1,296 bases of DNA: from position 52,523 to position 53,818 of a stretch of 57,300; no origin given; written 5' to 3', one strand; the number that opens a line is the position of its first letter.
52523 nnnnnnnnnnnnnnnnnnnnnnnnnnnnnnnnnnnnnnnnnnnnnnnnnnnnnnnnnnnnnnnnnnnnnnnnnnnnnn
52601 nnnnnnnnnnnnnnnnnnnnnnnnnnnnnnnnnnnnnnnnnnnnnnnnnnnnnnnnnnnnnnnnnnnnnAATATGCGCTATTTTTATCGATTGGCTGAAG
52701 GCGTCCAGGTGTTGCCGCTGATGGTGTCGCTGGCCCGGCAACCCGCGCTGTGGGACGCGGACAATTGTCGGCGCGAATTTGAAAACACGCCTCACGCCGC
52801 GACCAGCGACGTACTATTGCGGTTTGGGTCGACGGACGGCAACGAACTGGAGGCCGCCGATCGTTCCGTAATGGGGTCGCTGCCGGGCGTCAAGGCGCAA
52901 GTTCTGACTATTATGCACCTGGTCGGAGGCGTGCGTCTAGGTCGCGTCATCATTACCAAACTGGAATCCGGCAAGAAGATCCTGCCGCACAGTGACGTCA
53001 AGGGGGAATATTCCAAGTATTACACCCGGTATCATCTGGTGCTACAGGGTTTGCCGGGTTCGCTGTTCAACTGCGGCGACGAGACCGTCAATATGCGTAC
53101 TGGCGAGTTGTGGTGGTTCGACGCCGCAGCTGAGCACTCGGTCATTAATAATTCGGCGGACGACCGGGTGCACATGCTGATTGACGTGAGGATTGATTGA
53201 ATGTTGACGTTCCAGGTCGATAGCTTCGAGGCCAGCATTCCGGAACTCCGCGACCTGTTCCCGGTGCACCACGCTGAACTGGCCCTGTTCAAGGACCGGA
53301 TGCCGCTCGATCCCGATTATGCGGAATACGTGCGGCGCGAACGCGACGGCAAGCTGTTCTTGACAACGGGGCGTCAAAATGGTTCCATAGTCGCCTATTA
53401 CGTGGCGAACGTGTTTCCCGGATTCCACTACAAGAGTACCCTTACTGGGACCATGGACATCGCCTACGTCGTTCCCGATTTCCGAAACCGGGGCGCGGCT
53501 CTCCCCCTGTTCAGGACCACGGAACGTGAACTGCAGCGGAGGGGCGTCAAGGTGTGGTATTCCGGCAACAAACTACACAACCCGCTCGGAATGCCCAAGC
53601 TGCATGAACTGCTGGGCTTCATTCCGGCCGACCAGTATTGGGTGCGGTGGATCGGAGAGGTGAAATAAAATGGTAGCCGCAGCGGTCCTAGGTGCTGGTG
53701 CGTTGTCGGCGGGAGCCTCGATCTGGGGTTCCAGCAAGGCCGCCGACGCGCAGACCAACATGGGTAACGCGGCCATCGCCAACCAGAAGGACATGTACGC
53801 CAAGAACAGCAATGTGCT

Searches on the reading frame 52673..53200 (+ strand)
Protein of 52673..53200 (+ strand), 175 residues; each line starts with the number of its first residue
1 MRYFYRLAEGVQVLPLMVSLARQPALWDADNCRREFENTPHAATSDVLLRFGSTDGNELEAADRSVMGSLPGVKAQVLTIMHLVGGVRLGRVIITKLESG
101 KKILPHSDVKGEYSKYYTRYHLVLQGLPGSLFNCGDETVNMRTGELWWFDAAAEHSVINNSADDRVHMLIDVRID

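Call 56: search_protein_families(library=phrogs, proteins=[window:52673-53200:+], max_evalue=0.01)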
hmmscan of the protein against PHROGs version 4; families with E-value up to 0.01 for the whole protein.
window:52673-53200:+ (175 aa): 1 family
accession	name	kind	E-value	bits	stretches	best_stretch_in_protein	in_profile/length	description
phrog_32420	-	unknown function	8e-05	23.7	1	110-172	115-175/180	-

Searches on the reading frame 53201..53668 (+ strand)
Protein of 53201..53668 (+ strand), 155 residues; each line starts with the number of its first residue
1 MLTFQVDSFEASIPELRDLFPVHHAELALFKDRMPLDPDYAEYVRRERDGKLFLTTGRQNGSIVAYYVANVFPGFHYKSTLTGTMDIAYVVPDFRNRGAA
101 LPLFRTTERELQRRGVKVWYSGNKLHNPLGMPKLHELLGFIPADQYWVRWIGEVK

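Call 56: search_protein_families(library=phrogs, proteins=[window:53201-53668:+], max_evalue=0.01)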
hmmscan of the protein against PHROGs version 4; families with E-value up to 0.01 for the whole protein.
window:53201-53668:+ (155 aa): 1 family
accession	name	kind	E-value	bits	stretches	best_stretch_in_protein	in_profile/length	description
phrog_1249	-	other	7.1e-09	36.7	1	13-145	18-151/180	acetyltransferase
